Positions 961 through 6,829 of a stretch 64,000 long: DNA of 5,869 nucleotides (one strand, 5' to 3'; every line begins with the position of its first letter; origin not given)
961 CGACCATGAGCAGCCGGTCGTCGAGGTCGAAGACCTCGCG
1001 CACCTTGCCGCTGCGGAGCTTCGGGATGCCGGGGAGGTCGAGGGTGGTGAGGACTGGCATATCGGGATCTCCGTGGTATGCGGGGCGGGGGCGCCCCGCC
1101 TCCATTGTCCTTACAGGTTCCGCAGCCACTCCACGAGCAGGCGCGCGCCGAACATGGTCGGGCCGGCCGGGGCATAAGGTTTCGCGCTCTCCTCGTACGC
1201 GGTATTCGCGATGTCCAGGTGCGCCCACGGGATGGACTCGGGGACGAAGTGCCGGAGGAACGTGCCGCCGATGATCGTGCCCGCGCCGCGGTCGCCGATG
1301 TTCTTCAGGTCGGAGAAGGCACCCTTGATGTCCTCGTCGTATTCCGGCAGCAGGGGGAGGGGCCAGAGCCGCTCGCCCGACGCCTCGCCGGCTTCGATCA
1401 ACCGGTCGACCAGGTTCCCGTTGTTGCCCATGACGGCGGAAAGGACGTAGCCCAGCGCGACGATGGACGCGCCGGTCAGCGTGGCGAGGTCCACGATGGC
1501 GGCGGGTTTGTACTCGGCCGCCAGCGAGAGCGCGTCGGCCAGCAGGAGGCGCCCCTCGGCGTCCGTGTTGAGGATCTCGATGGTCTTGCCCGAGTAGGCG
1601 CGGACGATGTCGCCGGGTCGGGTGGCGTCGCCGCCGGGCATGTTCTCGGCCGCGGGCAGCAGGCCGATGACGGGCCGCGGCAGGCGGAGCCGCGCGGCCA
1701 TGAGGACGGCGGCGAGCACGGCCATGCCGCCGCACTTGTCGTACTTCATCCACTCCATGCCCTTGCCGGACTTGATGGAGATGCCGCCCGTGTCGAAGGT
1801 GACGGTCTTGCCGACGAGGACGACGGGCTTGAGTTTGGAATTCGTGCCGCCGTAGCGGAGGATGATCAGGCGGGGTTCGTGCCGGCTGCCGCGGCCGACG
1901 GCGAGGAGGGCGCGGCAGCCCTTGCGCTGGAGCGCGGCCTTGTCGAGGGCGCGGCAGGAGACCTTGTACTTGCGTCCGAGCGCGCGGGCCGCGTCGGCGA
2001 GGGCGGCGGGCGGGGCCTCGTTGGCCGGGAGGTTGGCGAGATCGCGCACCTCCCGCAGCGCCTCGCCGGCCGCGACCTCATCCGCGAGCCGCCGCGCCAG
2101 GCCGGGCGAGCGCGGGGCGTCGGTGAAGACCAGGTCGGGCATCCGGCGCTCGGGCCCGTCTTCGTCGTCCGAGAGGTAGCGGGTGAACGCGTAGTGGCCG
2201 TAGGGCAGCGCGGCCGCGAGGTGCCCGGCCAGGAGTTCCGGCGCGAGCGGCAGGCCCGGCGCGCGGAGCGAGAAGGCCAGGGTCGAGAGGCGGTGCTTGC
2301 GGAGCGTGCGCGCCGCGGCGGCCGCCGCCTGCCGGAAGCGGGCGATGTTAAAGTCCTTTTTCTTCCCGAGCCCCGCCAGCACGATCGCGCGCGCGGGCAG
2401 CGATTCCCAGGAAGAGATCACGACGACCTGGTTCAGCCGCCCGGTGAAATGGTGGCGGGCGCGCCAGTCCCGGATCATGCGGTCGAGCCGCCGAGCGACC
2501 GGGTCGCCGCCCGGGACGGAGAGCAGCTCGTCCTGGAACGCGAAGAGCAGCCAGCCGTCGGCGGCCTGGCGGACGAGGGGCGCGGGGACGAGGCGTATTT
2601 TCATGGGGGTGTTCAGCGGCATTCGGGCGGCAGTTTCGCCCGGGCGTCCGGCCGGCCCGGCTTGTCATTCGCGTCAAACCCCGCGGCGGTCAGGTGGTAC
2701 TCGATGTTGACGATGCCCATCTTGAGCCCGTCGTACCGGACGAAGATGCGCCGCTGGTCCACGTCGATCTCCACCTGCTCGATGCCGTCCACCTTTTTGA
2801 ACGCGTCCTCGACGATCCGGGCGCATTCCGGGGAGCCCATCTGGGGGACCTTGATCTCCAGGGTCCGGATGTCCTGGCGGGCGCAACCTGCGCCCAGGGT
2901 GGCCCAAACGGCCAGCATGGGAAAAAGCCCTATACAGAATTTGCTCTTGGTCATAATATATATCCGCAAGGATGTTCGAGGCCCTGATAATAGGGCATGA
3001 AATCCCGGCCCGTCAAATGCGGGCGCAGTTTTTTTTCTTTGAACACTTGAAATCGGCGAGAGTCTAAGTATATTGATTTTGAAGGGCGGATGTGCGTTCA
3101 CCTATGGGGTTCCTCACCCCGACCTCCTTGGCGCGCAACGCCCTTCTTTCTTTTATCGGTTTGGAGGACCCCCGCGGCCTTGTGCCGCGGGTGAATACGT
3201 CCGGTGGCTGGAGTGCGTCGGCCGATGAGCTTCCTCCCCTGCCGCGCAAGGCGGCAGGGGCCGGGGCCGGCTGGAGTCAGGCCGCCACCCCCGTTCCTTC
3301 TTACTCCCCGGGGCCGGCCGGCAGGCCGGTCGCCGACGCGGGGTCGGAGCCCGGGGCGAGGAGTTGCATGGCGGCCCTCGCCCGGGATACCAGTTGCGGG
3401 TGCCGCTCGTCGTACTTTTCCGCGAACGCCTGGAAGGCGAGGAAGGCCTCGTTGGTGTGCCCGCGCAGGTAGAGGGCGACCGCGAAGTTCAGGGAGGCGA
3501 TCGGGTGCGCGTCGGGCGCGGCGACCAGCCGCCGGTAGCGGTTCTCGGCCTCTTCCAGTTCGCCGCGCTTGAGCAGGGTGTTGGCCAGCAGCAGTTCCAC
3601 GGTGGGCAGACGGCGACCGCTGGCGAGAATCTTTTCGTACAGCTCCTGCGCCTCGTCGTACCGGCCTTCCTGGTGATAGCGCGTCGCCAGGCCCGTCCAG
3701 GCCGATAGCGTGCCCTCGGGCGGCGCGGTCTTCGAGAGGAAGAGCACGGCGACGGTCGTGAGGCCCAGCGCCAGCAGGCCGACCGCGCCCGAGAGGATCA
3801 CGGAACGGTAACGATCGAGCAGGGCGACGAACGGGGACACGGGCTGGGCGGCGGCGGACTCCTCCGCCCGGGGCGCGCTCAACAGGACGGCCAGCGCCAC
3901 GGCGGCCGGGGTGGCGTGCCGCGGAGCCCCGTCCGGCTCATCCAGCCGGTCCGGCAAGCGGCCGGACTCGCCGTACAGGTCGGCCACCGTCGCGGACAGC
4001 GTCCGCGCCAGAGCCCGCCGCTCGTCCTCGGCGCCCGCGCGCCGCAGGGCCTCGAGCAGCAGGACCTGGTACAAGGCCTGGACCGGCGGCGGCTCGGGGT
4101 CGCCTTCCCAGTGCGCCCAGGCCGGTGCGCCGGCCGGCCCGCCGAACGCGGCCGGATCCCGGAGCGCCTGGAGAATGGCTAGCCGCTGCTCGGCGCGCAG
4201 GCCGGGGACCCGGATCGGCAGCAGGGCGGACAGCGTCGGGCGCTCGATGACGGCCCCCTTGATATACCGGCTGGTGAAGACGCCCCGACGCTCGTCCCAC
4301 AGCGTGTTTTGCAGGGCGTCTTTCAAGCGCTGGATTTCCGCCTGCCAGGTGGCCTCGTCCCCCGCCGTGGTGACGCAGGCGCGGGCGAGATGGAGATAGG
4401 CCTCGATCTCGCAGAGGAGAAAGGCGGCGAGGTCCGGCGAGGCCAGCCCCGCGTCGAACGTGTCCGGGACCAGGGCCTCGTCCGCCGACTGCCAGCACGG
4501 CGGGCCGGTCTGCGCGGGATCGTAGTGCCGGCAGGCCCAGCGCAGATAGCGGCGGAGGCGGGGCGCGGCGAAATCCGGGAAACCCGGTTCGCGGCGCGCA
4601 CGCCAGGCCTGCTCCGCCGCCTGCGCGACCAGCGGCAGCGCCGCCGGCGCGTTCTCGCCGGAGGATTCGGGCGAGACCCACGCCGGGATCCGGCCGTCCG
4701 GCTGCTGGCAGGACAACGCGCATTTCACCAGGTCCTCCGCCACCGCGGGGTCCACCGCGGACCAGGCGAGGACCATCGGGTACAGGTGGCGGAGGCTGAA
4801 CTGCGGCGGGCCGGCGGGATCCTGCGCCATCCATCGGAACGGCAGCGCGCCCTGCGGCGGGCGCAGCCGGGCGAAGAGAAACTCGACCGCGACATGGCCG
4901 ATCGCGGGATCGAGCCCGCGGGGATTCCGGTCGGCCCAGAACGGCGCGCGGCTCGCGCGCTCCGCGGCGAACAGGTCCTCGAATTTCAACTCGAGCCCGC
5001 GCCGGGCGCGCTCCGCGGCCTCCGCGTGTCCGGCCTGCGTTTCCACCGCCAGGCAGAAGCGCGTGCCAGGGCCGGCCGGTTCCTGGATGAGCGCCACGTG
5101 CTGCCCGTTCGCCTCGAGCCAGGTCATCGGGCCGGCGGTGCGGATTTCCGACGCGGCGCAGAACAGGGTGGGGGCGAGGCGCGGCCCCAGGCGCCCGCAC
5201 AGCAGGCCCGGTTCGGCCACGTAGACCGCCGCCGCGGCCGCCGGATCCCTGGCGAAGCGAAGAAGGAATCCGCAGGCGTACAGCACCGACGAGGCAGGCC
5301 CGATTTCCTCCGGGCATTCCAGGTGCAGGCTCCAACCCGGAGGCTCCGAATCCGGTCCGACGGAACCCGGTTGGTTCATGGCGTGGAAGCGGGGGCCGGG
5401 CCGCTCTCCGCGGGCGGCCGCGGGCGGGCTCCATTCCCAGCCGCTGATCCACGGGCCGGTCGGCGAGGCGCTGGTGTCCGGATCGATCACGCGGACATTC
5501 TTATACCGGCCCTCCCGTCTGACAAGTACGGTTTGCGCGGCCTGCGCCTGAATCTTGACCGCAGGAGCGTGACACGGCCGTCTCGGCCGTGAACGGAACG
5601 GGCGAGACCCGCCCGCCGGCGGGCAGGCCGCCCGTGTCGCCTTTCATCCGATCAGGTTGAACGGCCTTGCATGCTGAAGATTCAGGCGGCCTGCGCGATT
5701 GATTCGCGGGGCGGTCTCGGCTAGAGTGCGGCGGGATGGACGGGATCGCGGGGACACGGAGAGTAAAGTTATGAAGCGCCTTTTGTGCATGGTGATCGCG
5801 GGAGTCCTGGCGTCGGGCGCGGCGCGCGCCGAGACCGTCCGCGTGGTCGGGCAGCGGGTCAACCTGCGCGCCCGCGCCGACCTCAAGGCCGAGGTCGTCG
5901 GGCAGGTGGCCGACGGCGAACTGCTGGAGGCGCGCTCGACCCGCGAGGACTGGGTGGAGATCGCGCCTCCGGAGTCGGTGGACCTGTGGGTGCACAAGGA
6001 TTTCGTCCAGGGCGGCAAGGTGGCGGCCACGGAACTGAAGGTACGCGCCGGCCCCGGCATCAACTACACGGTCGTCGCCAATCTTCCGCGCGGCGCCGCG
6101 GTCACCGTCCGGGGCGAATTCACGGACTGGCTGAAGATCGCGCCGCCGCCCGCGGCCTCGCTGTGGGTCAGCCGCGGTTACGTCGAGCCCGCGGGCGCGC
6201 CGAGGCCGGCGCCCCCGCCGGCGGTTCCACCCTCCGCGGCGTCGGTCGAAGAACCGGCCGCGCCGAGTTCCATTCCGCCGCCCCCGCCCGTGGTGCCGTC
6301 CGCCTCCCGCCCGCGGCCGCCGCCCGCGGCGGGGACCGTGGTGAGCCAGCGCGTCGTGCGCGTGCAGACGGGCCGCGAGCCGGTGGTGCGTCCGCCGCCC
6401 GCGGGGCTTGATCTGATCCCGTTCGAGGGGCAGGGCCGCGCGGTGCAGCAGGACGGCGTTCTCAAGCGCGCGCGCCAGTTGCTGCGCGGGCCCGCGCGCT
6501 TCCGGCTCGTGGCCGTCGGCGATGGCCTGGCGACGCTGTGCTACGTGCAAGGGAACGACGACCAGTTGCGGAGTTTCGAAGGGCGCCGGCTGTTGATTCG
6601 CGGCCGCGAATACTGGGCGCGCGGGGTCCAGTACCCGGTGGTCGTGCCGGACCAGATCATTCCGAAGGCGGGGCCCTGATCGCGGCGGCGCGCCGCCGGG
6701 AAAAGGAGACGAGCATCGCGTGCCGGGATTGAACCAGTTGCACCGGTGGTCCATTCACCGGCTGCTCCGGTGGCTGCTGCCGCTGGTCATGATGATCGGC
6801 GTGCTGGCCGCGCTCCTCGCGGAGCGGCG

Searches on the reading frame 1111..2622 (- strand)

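Call 48: search_protein_families(library=pfam, proteins=[window:1111-2622:-], max_evalue=0.001)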
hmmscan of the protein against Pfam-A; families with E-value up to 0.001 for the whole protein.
window:1111-2622:- (503 aa): 2 families
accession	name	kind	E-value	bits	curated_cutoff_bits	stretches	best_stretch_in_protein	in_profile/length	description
PF00883.26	Peptidase_M17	-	3.3e-111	372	25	1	192-497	3-310/310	Cytosol aminopeptidase family, catalytic domain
PF02789.23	Peptidase_M17_N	-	1.7e-14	54.3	23.4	1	46-152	21-128/129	Cytosol aminopeptidase family, N-terminal domain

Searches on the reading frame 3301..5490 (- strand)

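Call 48: search_protein_families(library=pfam, proteins=[window:3301-5490:-], max_evalue=0.001)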
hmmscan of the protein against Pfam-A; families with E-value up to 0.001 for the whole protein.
window:3301-5490:- (729 aa): 12 families
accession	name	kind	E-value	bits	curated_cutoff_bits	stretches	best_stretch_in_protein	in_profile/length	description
PF22422.2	MGH1-like_GH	-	4.3e-19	69.7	27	2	349-502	170-328/356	Mannosylglycerate hydrolase MGH1-like glycoside hydrolase domain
PF13176.12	TPR_7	-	1e-07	31.9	27.9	0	597-626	1-30/36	Tetratricopeptide repeat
PF14559.12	TPR_19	-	1.4e-07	32.2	25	1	607-658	3-54/68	Tetratricopeptide repeat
PF13424.12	TPR_12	-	1e-05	26.1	30.1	1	594-657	2-73/77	Tetratricopeptide repeat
PF24575.1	TPR_Slam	-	1.8e-05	25.5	35.2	1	600-650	52-102/104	Surface lipoprotein assembly modifier, N-terminal TPR repeats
PF13374.12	TPR_10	-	8.1e-05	23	27.5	0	595-628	2-35/42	Tetratricopeptide repeat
PF07719.23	TPR_2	-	0.00022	21.6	27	0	597-623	3-29/34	Tetratricopeptide repeat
PF13432.12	TPR_16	-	0.00034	21.4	32.7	1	633-693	1-61/65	Tetratricopeptide repeat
PF01204.24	Trehalase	-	0.00043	19.7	21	1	350-512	305-472/512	Trehalase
PF12895.13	ANAPC3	-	0.00057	20.5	27.2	0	608-683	2-76/82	Anaphase-promoting complex, cyclosome, subunit 3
PF00515.34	TPR_1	-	0.00089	19.4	27.8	0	597-622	3-28/34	Tetratricopeptide repeat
PF13174.12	TPR_6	-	0.00098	20.1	26.3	0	667-693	4-30/33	Tetratricopeptide repeat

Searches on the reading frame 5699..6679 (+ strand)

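Call 48: search_protein_families(library=pfam, proteins=[window:5699-6679:+], max_evalue=0.001)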
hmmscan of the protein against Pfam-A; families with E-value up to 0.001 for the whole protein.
window:5699-6679:+ (326 aa): 2 families
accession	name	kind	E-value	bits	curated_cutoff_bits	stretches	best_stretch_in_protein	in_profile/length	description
PF08239.17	SH3_3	-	1.1e-18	67.6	27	2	112-163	2-54/54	Bacterial SH3 domain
PF06347.19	SH3_4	-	7.3e-09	35.7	24.1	1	52-101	3-52/56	Bacterial SH3 domain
